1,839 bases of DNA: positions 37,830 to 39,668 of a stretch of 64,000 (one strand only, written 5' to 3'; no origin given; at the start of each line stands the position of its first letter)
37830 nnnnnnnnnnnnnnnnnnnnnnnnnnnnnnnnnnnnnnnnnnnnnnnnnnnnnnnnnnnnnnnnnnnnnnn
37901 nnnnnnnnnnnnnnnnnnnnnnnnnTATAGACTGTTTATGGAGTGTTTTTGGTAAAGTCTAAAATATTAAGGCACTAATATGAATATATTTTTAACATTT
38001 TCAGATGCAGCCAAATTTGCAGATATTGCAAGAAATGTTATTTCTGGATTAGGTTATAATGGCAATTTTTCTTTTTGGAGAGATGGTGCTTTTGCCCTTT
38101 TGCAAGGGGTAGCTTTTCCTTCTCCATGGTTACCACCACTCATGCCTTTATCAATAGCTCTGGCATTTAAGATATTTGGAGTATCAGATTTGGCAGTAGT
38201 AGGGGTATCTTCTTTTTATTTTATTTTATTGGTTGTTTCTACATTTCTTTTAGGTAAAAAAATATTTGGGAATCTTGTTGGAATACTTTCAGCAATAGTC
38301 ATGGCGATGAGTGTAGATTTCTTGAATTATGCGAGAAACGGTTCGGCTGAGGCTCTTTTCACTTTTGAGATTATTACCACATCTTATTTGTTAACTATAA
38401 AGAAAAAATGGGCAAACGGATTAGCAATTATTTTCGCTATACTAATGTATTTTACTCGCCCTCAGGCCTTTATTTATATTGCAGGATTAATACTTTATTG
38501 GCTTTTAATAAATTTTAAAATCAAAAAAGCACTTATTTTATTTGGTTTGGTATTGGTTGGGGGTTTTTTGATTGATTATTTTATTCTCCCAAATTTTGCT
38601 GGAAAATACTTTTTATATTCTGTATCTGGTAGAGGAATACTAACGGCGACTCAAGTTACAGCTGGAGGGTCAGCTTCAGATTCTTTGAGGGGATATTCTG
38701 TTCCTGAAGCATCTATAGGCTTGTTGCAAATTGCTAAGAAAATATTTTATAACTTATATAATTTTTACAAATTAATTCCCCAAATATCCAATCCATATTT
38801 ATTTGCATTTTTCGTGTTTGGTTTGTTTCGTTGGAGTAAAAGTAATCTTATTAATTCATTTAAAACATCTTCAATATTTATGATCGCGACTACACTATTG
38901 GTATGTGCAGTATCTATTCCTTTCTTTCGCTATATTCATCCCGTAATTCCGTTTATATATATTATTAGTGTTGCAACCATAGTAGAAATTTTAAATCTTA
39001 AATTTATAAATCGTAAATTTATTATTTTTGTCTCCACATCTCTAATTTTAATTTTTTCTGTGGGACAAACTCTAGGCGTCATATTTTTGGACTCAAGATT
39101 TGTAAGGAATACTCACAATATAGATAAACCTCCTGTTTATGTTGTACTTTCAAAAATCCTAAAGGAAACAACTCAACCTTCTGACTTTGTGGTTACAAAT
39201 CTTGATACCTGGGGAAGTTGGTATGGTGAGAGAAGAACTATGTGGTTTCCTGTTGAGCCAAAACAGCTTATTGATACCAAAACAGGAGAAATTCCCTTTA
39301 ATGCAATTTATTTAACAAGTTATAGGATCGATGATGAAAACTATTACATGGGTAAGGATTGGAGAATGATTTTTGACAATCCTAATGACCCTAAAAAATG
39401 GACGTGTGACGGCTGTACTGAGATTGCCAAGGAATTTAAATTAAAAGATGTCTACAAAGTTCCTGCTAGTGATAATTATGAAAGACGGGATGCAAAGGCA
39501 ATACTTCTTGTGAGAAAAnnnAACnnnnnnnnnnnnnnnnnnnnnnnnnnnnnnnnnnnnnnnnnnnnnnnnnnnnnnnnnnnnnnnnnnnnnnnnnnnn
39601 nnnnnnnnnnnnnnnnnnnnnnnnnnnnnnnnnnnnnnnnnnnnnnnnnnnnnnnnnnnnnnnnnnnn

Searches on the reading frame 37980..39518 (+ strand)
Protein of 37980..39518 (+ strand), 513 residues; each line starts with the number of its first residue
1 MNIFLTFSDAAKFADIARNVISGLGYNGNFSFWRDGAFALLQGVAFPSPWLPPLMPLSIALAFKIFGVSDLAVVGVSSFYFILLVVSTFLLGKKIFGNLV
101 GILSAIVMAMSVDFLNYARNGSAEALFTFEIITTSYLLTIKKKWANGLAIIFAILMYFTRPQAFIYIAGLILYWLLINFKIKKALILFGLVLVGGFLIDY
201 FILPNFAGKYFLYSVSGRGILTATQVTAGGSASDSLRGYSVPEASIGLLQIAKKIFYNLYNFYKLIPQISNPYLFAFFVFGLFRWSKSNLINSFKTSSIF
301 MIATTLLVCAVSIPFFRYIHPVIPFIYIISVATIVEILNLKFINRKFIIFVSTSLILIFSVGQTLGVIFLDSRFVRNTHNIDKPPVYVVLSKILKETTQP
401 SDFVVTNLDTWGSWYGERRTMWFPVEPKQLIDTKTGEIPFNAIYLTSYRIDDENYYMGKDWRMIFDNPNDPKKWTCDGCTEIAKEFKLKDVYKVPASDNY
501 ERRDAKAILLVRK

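Call 83: search_protein_families(library=pfam, proteins=[window:37980-39518:+], max_evalue=0.001)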
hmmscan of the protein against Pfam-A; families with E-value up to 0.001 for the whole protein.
window:37980-39518:+ (513 aa): 1 family
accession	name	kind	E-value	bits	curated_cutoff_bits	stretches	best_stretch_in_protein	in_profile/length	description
PF13231.12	PMT_2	-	6.6e-08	33.4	26.1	1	52-193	3-149/160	Dolichyl-phosphate-mannose-protein mannosyltransferase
